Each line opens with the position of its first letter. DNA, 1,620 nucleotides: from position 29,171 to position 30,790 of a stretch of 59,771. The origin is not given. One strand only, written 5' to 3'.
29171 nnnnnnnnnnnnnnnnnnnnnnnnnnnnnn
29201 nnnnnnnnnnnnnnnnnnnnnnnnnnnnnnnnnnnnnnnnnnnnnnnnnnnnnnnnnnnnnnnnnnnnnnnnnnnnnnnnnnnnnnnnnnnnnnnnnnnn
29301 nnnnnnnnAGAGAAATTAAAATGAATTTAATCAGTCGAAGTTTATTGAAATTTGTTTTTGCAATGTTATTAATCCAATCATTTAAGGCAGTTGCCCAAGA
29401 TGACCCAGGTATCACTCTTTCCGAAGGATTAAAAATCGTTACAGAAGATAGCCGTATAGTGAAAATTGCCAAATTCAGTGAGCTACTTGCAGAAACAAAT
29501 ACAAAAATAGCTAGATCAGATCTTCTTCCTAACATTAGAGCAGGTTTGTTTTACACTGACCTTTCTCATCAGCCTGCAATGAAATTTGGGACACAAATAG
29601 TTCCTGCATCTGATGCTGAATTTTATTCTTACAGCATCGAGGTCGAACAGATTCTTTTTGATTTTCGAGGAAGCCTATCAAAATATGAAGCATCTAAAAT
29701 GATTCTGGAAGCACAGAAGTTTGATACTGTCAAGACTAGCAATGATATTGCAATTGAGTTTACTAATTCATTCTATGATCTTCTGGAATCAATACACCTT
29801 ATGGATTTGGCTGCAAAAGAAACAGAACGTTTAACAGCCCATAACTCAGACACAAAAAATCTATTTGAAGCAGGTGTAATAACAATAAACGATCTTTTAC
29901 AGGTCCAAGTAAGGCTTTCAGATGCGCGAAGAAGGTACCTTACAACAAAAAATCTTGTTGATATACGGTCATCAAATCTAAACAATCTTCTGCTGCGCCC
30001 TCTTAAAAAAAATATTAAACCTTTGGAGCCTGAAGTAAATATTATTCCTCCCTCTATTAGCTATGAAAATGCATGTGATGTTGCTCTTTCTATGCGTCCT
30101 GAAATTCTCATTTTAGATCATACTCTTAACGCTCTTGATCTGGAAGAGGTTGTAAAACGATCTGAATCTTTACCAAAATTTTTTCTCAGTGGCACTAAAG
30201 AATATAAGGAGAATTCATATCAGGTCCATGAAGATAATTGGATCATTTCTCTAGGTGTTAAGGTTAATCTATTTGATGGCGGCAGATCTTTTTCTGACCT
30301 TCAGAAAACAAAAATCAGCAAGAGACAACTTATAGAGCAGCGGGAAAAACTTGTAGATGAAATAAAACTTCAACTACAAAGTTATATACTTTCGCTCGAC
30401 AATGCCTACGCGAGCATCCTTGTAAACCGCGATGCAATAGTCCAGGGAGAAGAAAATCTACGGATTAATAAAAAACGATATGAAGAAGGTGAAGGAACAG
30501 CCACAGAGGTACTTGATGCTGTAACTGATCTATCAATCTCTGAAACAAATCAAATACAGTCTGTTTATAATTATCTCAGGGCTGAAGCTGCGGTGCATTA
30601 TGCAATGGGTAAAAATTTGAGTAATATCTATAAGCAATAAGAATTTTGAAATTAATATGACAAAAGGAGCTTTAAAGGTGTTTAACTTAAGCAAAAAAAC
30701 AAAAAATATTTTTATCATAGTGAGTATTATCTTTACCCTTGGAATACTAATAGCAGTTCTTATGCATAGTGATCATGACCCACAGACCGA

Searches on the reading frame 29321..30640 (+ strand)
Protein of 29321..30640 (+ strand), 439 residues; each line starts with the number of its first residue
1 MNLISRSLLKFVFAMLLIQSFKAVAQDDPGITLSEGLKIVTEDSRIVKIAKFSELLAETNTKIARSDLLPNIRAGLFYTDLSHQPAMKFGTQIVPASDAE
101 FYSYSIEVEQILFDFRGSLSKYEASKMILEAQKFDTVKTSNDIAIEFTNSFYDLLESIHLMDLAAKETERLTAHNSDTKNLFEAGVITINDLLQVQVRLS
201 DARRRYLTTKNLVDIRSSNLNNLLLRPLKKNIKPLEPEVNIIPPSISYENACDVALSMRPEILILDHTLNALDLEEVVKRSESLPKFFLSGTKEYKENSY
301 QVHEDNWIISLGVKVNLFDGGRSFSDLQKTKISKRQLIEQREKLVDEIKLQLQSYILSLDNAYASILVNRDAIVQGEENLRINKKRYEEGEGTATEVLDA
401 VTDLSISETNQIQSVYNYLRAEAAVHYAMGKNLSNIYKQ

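Call 60: search_protein_families(library=pfam, max_evalue=0.00001, proteins=[window:29321-30640:+])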
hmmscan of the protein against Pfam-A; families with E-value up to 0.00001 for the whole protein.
window:29321-30640:+ (439 aa): 1 family
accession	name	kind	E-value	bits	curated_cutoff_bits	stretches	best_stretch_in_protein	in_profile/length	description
PF02321.23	OEP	-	5.7e-45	153.9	22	2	253-430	6-187/187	Outer membrane efflux protein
